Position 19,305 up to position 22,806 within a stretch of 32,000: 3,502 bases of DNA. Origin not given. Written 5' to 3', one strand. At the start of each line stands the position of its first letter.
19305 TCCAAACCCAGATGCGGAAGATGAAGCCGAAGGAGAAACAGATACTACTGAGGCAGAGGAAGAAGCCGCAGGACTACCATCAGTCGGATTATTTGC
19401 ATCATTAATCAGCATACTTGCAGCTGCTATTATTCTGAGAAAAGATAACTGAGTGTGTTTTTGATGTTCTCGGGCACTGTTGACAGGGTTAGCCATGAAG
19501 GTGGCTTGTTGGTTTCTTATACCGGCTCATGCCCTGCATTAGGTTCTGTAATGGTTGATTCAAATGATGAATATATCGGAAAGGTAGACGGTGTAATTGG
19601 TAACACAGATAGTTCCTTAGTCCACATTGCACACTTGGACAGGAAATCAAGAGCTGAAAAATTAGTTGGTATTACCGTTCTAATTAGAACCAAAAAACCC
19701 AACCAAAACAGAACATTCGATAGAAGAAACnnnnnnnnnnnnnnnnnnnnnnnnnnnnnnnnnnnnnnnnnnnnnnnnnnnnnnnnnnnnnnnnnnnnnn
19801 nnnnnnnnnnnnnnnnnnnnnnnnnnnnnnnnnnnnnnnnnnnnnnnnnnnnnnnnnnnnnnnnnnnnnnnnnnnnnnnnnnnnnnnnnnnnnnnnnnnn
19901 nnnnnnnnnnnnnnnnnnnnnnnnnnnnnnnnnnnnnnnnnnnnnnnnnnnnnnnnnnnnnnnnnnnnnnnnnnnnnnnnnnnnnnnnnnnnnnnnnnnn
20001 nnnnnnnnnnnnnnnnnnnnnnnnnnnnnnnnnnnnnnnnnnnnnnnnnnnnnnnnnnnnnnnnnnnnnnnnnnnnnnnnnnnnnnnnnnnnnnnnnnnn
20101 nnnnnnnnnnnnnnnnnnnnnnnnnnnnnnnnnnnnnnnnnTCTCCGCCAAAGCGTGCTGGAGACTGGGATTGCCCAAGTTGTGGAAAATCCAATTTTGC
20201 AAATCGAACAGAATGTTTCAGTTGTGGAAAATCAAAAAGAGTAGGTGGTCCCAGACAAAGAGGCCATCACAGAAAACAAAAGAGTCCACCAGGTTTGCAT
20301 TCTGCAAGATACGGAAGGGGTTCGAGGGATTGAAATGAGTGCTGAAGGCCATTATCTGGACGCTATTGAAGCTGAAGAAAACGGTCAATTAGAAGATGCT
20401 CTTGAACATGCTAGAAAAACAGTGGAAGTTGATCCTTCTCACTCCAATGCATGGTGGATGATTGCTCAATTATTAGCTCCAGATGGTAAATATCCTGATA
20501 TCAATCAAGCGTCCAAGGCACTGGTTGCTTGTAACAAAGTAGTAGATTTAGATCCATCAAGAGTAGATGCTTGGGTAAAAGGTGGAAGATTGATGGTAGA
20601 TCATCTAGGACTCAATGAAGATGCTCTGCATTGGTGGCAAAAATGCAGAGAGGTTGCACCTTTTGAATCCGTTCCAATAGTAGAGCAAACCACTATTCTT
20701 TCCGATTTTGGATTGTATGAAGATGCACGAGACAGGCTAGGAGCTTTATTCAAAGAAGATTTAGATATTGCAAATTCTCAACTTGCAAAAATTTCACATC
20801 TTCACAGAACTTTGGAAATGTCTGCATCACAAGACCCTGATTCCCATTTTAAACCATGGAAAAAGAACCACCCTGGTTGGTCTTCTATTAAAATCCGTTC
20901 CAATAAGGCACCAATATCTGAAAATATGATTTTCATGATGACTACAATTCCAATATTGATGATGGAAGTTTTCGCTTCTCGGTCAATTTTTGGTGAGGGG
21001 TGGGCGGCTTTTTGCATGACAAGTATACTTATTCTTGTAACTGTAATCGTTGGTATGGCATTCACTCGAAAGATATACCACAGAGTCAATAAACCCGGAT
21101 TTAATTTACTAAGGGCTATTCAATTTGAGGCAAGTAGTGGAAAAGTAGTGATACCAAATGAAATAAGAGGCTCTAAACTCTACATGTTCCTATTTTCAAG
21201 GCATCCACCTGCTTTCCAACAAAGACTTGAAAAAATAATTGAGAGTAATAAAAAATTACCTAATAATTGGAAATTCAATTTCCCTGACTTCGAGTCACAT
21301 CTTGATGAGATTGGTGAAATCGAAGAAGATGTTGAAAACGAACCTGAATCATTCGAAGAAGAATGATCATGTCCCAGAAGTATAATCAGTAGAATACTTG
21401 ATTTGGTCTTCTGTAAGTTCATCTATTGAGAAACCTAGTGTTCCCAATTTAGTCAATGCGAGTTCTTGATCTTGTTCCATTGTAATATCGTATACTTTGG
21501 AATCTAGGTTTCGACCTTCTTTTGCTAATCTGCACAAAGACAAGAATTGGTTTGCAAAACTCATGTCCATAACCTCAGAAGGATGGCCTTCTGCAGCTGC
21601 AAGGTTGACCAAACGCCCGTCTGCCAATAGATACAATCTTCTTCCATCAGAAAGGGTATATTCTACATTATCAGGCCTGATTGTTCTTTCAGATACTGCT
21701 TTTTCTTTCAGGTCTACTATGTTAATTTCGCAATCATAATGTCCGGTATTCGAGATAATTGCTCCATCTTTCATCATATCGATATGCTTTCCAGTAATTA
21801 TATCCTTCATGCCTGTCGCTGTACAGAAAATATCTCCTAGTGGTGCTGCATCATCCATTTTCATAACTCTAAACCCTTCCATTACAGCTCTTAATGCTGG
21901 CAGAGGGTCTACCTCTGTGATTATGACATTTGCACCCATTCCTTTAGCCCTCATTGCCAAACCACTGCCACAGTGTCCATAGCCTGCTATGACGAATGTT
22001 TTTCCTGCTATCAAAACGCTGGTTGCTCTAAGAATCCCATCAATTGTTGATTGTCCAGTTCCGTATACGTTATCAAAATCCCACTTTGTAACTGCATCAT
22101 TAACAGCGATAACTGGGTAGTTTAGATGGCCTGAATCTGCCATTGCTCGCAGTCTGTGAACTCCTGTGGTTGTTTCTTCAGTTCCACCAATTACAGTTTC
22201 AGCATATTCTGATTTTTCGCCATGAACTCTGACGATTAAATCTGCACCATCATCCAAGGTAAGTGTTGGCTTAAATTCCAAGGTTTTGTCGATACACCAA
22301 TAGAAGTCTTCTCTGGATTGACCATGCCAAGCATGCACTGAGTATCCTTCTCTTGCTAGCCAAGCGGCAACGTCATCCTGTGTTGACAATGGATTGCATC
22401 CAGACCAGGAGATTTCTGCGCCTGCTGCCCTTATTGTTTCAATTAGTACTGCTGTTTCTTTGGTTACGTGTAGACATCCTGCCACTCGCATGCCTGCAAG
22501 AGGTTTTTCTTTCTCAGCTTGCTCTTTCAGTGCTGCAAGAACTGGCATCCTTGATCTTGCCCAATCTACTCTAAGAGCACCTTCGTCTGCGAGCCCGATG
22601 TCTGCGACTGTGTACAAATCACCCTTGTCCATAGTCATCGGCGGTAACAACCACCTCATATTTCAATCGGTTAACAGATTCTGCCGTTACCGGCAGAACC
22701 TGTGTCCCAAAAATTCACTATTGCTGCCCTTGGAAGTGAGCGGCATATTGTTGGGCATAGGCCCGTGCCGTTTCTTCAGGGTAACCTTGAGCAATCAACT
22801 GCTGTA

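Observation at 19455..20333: Gar1-like core fused to two RNA-type RanBP2 zinc fingers and RDN-rich repeats: a eukaryote-like architecture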

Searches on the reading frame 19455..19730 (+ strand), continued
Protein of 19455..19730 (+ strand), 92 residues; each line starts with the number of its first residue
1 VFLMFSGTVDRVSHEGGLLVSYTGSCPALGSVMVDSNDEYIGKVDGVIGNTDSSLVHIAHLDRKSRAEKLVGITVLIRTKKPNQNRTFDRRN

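Call 51: search_solved_structures(query=A2, max_evalue=1, show_alignments=2)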
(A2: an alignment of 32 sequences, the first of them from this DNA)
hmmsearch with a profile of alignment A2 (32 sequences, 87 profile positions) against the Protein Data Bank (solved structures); distinct sequences matched with E-value up to 1: 10.
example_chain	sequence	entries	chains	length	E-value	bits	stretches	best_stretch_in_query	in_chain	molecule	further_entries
2hvy_B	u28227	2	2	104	1.2e-05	28.3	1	12-86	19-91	Small nucleolar rnp similar to gar1 | Small nucleolar rnp gar1-like protein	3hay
3mqk_C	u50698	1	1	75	0.0003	23.8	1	12-57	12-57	Small nucleolar rnp gar1-like protein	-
2rfk_C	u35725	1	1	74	0.00033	23.6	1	12-57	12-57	Small nucleolar rnp similar to gar1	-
2ey4_C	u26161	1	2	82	0.00035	23.5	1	12-57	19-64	small nucleolar rnp similar to gar1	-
3u28_C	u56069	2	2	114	0.014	18.4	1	19-55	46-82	H/ACA ribonucleoprotein complex subunit 1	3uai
2x7m_A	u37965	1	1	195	0.039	17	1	3-41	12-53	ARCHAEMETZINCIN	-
9g25_C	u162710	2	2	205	0.072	16.1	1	20-55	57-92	H/ACA ribonucleoprotein complex subunit GAR1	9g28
7bgb_H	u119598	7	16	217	0.29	14.2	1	21-66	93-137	H/ACA ribonucleoprotein complex subunit 1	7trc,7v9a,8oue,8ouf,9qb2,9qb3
9yfl_B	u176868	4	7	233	0.43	13.7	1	22-64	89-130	H/ACA ribonucleoprotein complex subunit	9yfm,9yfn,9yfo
9nou_B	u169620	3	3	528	0.95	12.6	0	32-66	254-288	Taste receptor type 1 member 3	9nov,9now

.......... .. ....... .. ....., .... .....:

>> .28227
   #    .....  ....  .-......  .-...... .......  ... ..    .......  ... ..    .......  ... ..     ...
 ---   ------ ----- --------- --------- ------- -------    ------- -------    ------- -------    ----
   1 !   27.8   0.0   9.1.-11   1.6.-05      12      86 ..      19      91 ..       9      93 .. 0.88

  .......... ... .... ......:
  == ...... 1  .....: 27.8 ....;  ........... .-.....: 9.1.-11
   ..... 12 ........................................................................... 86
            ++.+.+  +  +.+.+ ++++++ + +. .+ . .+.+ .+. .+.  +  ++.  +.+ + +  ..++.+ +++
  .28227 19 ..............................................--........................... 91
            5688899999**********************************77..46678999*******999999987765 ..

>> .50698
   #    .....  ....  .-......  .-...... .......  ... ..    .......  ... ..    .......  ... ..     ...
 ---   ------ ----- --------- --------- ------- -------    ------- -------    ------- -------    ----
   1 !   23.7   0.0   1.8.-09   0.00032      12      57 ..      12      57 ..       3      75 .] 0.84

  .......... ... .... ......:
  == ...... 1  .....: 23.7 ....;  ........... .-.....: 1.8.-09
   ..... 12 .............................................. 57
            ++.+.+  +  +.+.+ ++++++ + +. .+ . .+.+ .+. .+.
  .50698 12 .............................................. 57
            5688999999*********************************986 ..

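Call 64: search_solved_structures(query=A2, max_evalue=0.5, show_alignments=5)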
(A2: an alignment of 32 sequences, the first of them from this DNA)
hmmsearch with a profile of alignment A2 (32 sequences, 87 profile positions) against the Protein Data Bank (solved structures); distinct sequences matched with E-value up to 0.5: 9.
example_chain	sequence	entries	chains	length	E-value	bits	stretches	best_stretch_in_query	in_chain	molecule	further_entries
2hvy_B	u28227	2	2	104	1.2e-05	28.3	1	12-86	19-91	Small nucleolar rnp similar to gar1 | Small nucleolar rnp gar1-like protein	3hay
3mqk_C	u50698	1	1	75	0.0003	23.8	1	12-57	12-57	Small nucleolar rnp gar1-like protein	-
2rfk_C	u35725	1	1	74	0.00033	23.6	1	12-57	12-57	Small nucleolar rnp similar to gar1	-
2ey4_C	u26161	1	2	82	0.00035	23.5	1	12-57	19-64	small nucleolar rnp similar to gar1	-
3u28_C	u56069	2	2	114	0.014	18.4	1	19-55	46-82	H/ACA ribonucleoprotein complex subunit 1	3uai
2x7m_A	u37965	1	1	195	0.039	17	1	3-41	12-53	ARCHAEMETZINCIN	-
9g25_C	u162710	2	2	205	0.072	16.1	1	20-55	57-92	H/ACA ribonucleoprotein complex subunit GAR1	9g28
7bgb_H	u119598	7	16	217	0.29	14.2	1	21-66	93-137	H/ACA ribonucleoprotein complex subunit 1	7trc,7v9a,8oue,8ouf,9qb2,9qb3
9yfl_B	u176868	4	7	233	0.43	13.7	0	22-64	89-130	H/ACA ribonucleoprotein complex subunit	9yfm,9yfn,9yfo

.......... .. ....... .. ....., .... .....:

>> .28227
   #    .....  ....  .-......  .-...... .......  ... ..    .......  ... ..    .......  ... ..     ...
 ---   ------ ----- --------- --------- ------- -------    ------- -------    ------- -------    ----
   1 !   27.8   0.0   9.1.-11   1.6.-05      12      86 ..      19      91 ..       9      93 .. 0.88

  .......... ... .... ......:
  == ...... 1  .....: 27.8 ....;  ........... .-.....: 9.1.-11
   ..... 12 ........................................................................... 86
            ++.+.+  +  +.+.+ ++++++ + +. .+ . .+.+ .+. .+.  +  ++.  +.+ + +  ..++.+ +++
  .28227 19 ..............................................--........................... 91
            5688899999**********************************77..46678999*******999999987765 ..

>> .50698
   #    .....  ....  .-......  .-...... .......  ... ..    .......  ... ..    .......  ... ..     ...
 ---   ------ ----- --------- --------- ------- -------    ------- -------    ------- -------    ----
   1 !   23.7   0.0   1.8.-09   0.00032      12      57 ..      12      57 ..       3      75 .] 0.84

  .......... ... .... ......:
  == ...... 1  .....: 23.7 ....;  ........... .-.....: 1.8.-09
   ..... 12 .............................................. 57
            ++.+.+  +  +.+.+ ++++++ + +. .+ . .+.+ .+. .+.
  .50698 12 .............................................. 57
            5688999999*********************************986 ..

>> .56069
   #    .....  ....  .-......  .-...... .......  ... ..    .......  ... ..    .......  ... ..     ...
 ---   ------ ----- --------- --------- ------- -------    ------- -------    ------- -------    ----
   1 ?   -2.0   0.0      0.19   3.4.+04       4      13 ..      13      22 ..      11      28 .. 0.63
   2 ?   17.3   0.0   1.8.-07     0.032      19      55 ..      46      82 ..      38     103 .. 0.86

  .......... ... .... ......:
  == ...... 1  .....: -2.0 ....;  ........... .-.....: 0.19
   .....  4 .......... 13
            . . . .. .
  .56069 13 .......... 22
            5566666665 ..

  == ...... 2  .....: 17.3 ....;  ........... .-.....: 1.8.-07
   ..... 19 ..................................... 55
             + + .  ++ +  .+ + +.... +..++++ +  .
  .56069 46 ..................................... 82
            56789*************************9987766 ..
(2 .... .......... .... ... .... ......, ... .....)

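Call 67: find_encoding_contigs(protein=P0184, flank=7000, max_places=1)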
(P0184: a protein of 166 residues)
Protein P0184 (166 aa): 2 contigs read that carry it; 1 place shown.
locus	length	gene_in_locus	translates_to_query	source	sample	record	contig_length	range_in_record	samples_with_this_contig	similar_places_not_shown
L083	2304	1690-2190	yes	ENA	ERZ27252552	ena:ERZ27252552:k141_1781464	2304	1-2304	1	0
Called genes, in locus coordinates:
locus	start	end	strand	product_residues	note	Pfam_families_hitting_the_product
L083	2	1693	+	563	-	?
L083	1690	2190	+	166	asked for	-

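Call 68: find_encoding_contigs(protein=P0198, flank=7000, max_places=1)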
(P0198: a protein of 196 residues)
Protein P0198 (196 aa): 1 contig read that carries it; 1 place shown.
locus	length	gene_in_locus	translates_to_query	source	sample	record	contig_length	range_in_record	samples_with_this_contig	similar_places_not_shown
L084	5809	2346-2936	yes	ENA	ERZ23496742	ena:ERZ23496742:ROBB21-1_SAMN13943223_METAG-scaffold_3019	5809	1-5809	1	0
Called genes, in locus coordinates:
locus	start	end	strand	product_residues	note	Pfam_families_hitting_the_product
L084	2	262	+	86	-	?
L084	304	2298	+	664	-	-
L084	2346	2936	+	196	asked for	-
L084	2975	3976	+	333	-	-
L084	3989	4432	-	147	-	PF00670:AdoHcyase_NAD, PF05221:AdoHcyase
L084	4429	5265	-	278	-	-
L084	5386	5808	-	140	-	?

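Call 73: search_protein_families(library=pfam, proteins=[P0184, P0188, P0218, P0204, P0202, P0181, P0183, P0198, P0206, P0212], max_evalue=0.01)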
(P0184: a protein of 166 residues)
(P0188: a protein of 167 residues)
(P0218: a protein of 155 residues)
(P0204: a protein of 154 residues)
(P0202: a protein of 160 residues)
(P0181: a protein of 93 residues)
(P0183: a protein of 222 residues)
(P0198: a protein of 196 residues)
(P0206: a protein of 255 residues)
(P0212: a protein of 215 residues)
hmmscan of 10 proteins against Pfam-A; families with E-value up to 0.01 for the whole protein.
P0184 (166 aa): 0 families

P0188 (167 aa): 1 family
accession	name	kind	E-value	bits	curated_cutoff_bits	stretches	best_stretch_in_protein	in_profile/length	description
PF04410.20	Gar1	-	0.00012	22.3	29.3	1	21-75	24-81/92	Gar1/Naf1 RNA binding region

P0218 (155 aa): 1 family
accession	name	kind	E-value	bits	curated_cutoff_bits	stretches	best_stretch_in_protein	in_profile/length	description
PF04410.20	Gar1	-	0.0076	16.5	29.3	1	9-57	9-60/92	Gar1/Naf1 RNA binding region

P0204 (154 aa): 1 family
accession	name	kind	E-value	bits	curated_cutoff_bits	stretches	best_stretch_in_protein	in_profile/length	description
PF04410.20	Gar1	-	0.0011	19.1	29.3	1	25-78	26-84/92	Gar1/Naf1 RNA binding region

P0202 (160 aa): 1 family
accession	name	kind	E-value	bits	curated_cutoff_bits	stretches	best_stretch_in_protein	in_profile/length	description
PF04410.20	Gar1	-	0.00015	21.9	29.3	1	19-58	16-58/92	Gar1/Naf1 RNA binding region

P0181 (93 aa): 1 family
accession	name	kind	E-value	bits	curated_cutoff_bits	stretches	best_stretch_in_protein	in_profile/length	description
PF04410.20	Gar1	-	0.00089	19.4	29.3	1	21-78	24-84/92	Gar1/Naf1 RNA binding region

P0183 (222 aa): 1 family
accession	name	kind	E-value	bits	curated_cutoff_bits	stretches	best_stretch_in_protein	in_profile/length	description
PF00641.23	Zn_ribbon_RanBP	-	2.1e-10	40.1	27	1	118-144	3-29/30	Zn-finger in Ran binding protein and others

P0198 (196 aa): 0 families

P0206 (255 aa): 1 family
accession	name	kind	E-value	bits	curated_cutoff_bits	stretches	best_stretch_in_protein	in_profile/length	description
PF00641.23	Zn_ribbon_RanBP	-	2.3e-12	46.4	27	2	96-119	3-25/30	Zn-finger in Ran binding protein and others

P0212 (215 aa): 2 families
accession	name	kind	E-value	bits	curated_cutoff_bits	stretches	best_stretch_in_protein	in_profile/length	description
PF00641.23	Zn_ribbon_RanBP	-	0.00033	20.3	27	1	126-150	5-30/30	Zn-finger in Ran binding protein and others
PF04410.20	Gar1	-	0.0048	17.1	29.3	1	23-69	26-76/92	Gar1/Naf1 RNA binding region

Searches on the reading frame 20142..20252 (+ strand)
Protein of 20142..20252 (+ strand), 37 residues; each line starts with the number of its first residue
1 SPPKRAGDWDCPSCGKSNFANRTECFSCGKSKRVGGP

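Call 7: search_protein_families(library=pfam, proteins=[window:20142-20252:+], max_evalue=10)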
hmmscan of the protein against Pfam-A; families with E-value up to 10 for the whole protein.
window:20142-20252:+ (37 aa): 13 families
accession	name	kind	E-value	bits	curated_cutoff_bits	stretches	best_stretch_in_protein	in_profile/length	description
PF00641.23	Zn_ribbon_RanBP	-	1e-11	44.3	27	1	5-29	1-25/30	Zn-finger in Ran binding protein and others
PF24460.1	DUF7575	-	0.012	15.4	28.5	1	9-17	4-12/28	Domain of unknown function (DUF7575)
PF12172.15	zf-ChsH2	-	0.02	15.1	23.2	1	11-30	14-33/37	ChsH2, rubredoxin-like zinc ribbon domain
PF12773.13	DZR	-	0.023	15.3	27.3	1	11-29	27-45/45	Double zinc ribbon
PF13240.11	Zn_Ribbon_1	-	0.078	13.2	25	1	11-31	2-22/23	zinc-ribbon domain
PF13248.11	Zn_ribbon_3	-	0.085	12.8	27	1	11-30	5-24/26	zinc-ribbon domain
PF19134.6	DUF5817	-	0.21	12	31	1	21-34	20-33/57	Domain of unknown function (DUF5817)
PF13465.12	zf-H2C2_2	-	0.22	12.4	40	1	9-17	15-23/26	Zinc-finger double domain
PF09723.15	Zn_ribbon_8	-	0.28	11.7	34.4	1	10-18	28-36/41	Zinc ribbon domain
PF10588.14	NADH-G_4Fe-4S_3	-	0.3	11.1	27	1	10-17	15-22/40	NADH-ubiquinone oxidoreductase-G iron-sulfur binding region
PF01599.25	Ribosomal_S27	-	0.64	10.4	22.3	1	10-31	19-41/44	Ribosomal protein S27a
PF10825.13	DUF2752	-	0.71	10.4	27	1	4-15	4-15/49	Protein of unknown function (DUF2752)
PF18073.7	Zn_ribbon_LapB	-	1.2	9.3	25.7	1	9-18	15-24/28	Rubredoxin metal binding domain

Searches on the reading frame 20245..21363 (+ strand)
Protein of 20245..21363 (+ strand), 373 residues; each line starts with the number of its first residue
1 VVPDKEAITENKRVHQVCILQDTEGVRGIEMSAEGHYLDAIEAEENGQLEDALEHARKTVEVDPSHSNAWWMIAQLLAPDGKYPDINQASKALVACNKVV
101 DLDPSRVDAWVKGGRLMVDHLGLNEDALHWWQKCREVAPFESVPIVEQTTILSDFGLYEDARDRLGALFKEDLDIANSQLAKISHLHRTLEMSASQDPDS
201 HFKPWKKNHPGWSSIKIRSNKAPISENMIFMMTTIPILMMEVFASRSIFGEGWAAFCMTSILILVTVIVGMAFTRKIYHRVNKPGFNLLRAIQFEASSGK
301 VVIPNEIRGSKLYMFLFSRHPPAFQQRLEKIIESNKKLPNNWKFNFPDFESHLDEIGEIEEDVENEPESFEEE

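Call 10: search_protein_families(library=pfam, proteins=[window:20245-21363:+], max_evalue=0.001)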
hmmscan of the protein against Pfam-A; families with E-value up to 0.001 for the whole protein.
window:20245-21363:+ (373 aa): 4 families
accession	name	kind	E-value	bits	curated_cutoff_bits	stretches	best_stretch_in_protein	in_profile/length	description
PF00515.34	TPR_1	-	5.4e-06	26.4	27.8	0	33-66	1-34/34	Tetratricopeptide repeat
PF13432.12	TPR_16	-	1.7e-05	25.6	32.7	1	40-84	4-48/65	Tetratricopeptide repeat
PF13428.12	TPR_14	-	0.00011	23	23.5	0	43-76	11-44/44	Tetratricopeptide repeat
PF13431.12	TPR_17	-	0.00016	22.1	24.4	0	57-85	3-31/34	Tetratricopeptide repeat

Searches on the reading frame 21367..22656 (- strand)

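Call 10: search_protein_families(library=pfam, proteins=[window:21367-22656:-], max_evalue=0.001)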
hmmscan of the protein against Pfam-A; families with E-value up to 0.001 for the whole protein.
window:21367-22656:- (429 aa): 4 families
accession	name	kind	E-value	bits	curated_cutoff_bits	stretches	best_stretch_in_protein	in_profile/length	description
PF05221.23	AdoHcyase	-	4.5e-70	236.6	25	2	15-147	2-139/299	S-adenosyl-L-homocysteine hydrolase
PF00670.27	AdoHcyase_NAD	-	8.7e-57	192.2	27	1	196-356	1-161/162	S-adenosyl-L-homocysteine hydrolase, NAD binding domain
PF02826.25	2-Hacid_dh_C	-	1.3e-09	38.1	25.1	1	214-305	32-127/178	D-isomer specific 2-hydroxyacid dehydrogenase, NAD binding domain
PF07991.19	KARI_N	-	4.5e-05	23.5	20.6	1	216-317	2-107/165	Acetohydroxy acid isomeroreductase, NADPH-binding domain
